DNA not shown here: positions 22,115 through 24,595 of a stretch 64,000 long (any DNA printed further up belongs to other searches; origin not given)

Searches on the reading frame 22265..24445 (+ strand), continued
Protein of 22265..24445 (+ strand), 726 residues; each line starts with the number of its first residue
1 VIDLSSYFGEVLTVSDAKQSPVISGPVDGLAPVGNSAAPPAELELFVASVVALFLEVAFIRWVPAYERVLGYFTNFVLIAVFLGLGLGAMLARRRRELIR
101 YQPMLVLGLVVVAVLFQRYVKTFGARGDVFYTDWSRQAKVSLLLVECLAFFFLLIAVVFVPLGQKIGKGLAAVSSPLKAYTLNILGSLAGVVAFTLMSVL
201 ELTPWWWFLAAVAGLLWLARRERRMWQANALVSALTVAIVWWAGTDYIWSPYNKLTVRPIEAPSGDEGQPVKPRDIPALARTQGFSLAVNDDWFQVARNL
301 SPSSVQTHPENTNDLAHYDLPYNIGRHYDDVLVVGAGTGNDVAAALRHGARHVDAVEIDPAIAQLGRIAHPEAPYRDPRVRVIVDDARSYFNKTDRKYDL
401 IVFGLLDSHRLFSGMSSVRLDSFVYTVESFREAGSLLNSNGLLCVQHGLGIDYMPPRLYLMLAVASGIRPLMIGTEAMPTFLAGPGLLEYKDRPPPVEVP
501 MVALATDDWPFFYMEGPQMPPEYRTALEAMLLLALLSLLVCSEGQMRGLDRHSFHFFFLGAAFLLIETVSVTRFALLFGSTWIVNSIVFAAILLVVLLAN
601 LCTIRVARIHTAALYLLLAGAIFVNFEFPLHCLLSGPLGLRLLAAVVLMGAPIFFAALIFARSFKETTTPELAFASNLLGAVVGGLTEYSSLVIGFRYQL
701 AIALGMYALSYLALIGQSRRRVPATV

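Call 26: find_encoding_contigs(protein=P0123, flank=6000, max_places=3)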
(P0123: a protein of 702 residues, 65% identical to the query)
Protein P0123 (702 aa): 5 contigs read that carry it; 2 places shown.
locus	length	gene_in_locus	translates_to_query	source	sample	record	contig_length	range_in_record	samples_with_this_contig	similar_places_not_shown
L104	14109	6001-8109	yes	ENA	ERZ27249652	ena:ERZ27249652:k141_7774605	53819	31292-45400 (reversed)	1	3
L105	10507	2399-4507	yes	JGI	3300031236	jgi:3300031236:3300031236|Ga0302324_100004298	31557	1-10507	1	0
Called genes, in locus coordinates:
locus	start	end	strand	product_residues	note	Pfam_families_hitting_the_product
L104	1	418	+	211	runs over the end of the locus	-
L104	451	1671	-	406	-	-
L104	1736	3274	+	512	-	PF00370:FGGY_N, PF02782:FGGY_C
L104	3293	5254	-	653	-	-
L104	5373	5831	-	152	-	PF01668:SmpB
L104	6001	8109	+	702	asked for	PF01564:Spermine_synth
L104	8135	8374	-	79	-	PF01192:RNA_pol_Rpb6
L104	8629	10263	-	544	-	PF00118:Cpn60_TCP1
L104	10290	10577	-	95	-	PF00166:Cpn10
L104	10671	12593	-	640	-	PF00012:HSP70, PF06723:MreB_Mbl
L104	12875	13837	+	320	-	PF00389:2-Hacid_dh, PF02826:2-Hacid_dh_C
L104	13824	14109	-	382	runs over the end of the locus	PF00389:2-Hacid_dh, PF02826:2-Hacid_dh_C, PF11890:DUF3410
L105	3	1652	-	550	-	?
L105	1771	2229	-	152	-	PF01668:SmpB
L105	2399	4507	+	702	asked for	PF01564:Spermine_synth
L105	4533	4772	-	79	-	PF01192:RNA_pol_Rpb6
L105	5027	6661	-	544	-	PF00118:Cpn60_TCP1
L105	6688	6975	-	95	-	PF00166:Cpn10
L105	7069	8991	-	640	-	PF00012:HSP70, PF06723:MreB_Mbl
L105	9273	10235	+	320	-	PF00389:2-Hacid_dh, PF02826:2-Hacid_dh_C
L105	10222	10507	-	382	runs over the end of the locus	PF00389:2-Hacid_dh, PF02826:2-Hacid_dh_C, PF11890:DUF3410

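Call 28: find_encoding_contigs(protein=P0131, flank=6000, max_places=3)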
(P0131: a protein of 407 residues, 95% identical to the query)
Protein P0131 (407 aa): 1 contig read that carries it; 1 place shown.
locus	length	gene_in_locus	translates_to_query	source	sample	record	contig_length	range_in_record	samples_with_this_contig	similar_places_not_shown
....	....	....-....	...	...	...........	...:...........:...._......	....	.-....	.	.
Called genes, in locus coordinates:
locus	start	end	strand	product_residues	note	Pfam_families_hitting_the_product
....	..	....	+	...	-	-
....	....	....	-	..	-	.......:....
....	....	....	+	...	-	-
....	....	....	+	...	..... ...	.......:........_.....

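Call 54: find_encoding_contigs(protein=P0125, flank=5000, max_places=3)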
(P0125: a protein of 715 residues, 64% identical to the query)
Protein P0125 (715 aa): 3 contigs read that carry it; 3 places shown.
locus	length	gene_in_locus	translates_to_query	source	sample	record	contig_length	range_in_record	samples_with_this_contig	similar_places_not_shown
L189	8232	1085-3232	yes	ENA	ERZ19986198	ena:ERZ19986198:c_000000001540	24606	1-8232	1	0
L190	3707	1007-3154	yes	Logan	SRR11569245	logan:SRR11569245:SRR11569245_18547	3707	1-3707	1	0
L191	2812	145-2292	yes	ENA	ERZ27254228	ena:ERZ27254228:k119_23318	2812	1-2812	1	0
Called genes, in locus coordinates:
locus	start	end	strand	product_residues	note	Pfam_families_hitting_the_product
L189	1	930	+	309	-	?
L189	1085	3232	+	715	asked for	PF01564:Spermine_synth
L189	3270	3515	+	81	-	-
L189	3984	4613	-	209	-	PF00072:Response_reg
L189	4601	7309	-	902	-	PF00672:HAMP, PF00512:HisKA, PF02518:HATPase_c, PF00072:Response_reg, PF01627:Hpt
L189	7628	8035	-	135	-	PF00072:Response_reg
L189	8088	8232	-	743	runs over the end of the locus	PF00989:PAS (weak), PF13426:PAS_9, PF00512:HisKA, PF02518:HATPase_c, PF00072:Response_reg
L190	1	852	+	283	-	?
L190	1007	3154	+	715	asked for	PF01564:Spermine_synth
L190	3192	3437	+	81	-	-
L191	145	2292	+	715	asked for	PF01564:Spermine_synth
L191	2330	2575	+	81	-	-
